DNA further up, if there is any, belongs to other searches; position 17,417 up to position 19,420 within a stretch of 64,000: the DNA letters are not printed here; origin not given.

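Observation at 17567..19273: Single-polypeptide ABC-ATPase + DUF4435/Toprim-like nuclease: a merged PARIS (AriA-AriB)-like or solitary OLD-like defence gene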

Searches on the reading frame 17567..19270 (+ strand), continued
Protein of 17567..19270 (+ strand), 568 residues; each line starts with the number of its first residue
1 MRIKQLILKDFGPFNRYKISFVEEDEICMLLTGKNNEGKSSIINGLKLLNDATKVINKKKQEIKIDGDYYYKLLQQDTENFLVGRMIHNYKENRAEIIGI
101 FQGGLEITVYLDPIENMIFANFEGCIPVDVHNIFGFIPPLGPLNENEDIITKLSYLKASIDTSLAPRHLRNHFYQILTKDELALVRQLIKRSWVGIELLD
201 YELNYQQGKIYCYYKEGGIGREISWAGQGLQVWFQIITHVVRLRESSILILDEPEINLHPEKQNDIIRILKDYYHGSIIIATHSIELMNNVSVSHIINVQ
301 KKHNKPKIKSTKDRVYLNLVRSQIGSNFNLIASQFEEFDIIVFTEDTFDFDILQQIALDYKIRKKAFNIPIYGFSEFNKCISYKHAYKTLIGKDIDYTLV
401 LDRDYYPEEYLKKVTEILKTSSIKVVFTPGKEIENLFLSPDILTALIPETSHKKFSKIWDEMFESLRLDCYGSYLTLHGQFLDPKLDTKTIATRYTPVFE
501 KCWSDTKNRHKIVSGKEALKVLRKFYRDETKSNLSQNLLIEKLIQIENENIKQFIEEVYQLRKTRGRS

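Call 82: find_encoding_contigs(protein=P0004, flank=8000, max_places=2)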
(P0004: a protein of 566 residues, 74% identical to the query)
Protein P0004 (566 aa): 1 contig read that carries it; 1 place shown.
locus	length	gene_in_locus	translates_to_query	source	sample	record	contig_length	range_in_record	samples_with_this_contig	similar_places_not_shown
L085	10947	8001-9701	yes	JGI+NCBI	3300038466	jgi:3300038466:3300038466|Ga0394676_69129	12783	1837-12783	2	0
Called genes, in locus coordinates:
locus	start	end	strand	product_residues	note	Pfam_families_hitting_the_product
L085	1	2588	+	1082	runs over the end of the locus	PF02384:N6_Mtase (faint), PF20473:MmeI_Mtase (faint), PF07669:Eco57I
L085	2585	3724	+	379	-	-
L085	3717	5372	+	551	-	-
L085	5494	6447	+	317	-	PF06189:5-nucleotidase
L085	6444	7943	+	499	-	PF13482:RNase_H_2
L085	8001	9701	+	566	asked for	PF11398:DUF2813 (faint), PF13175:AAA_15, PF13514:AAA_27, PF13304:AAA_21, PF13175:AAA_15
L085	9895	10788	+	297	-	PF01939:NucS_C, PF01878:EVE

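Call 83: find_encoding_contigs(protein=P0019, flank=8000, max_places=2)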
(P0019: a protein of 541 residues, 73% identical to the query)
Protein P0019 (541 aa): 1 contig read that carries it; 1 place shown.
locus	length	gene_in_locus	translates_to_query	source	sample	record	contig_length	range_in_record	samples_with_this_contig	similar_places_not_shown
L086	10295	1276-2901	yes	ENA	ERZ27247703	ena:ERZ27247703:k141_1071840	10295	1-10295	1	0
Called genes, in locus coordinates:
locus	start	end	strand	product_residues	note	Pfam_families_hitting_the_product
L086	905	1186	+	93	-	-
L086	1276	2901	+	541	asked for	PF13304:AAA_21, PF13175:AAA_15 (weak)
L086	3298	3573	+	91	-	-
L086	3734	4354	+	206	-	-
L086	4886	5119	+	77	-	PF15919:HicB_lk_antitox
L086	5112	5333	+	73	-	PF07927:HicA_toxin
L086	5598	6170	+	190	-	PF01909:NTP_transf_2, PF18765:Polbeta (weak)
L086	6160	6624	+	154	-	PF05168:HEPN (weak)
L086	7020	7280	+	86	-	-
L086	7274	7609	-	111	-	-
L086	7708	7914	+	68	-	PF15919:HicB_lk_antitox, PF21748:UPF0150 (weak)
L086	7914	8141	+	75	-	PF07927:HicA_toxin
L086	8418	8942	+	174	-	-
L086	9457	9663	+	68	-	PF15919:HicB_lk_antitox, PF21748:UPF0150 (weak)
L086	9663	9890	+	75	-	PF07927:HicA_toxin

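Call 84: find_encoding_contigs(protein=P0016, flank=8000, max_places=2)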
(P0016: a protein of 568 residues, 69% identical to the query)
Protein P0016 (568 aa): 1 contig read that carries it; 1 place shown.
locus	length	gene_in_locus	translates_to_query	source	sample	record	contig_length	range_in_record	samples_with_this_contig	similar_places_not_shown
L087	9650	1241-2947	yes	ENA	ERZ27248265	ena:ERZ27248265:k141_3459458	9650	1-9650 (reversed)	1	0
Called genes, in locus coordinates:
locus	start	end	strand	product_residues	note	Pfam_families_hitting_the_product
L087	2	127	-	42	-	?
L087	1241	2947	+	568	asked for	PF13175:AAA_15, PF13476:AAA_23 (faint), PF13514:AAA_27 (weak), PF13304:AAA_21, PF13175:AAA_15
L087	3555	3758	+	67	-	-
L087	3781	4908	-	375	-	-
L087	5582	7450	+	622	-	PF13289:SIR2_2, PF13176:TPR_7 (faint), PF07719:TPR_2 (faint), PF24885:TPR_NPHP3 (faint), PF00515:TPR_1 (faint), PF13424:TPR_12, PF17874:TPR_MalT (weak), PF13424:TPR_12, +4 more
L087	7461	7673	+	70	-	-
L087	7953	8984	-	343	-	PF16289:PIN_12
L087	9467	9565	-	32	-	-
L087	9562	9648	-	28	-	?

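Call 85: find_encoding_contigs(protein=P0028, flank=7000, max_places=2)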
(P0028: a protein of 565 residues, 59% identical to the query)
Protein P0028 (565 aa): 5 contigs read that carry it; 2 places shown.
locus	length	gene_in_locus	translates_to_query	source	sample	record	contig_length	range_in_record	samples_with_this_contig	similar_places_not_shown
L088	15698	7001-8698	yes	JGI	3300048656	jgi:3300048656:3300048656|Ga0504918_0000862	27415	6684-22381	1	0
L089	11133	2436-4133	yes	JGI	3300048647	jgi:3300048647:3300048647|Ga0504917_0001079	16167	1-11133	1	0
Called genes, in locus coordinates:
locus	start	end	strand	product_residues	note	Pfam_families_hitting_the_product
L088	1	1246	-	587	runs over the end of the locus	PF00501:AMP-binding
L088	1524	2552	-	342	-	PF01137:RTC, PF05189:RTC_insert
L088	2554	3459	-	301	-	PF16575:CLP1_P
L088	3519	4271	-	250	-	PF04250:DUF429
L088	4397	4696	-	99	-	PF05016:ParE_toxin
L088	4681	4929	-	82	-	-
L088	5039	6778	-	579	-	PF14716:HHH_8, PF14520:HHH_5, PF14792:DNA_pol_B_palm (weak), PF14791:DNA_pol_B_thumb, PF02811:PHP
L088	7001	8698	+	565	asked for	PF13175:AAA_15, PF13476:AAA_23 (weak), PF13514:AAA_27 (faint), PF13175:AAA_15, PF13304:AAA_21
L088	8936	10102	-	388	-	-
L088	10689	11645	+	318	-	PF04055:Radical_SAM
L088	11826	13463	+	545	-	PF01875:Memo, PF01871:AMMECR1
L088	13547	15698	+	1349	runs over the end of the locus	PF01564:Spermine_synth, PF04205:FMN_bind, PF12801:Fer4_5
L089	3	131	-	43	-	?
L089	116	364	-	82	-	-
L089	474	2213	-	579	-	PF14716:HHH_8, PF14520:HHH_5, PF14792:DNA_pol_B_palm (weak), PF14791:DNA_pol_B_thumb, PF02811:PHP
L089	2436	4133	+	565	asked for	PF13175:AAA_15, PF13476:AAA_23 (weak), PF13514:AAA_27 (faint), PF13175:AAA_15, PF13304:AAA_21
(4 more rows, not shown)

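Call 86: find_encoding_contigs(protein=P0027, flank=7000, max_places=2)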
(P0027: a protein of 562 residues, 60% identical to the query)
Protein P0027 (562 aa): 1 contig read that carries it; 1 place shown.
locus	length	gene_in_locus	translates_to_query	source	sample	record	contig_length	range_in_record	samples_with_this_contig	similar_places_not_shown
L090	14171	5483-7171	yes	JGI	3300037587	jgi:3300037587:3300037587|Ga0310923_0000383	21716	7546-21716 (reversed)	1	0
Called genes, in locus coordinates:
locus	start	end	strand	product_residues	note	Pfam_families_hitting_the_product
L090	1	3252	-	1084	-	?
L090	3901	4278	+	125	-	-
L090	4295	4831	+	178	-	PF02627:CMD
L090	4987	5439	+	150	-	-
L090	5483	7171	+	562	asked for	PF13175:AAA_15, PF13476:AAA_23 (faint), PF13514:AAA_27 (weak), PF13175:AAA_15, PF13304:AAA_21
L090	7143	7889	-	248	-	PF05175:MTS, PF13847:Methyltransf_31, PF13649:Methyltransf_25 (weak), PF01170:UPF0020 (weak)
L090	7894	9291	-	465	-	PF06245:DUF1015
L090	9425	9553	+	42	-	-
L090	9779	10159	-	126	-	PF09685:MamF_MmsF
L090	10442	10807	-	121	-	-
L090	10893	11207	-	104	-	-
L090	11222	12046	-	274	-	-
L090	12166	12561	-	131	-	PF11042:DUF2750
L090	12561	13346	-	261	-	PF03527:RHS, PF25023:TEN_YD-shell, PF15545:Ntox8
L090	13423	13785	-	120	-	-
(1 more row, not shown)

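Call 87: find_encoding_contigs(protein=P0045, flank=7000, max_places=2)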
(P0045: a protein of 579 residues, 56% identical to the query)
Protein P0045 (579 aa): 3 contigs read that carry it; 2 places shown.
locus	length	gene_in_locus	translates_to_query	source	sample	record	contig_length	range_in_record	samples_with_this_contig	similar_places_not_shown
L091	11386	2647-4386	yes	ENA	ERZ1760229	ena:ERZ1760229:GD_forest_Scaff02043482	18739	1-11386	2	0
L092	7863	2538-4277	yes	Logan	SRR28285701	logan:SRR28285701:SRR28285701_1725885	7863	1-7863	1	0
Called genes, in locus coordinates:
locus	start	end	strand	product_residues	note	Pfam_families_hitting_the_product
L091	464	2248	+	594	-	-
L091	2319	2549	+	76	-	-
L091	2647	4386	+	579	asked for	PF13175:AAA_15, PF13476:AAA_23 (weak), PF13514:AAA_27, PF13175:AAA_15, PF13304:AAA_21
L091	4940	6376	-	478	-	PF05226:CHASE2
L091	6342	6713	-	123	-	-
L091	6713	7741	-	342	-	-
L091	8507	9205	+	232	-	-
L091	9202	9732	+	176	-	-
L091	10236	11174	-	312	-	-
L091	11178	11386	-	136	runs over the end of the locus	PF13490:zf-HC2 (faint)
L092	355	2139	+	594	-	-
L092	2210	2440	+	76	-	-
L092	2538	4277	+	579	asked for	PF13175:AAA_15, PF13476:AAA_23 (weak), PF13514:AAA_27, PF13175:AAA_15, PF13304:AAA_21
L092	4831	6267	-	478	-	PF05226:CHASE2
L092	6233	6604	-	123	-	-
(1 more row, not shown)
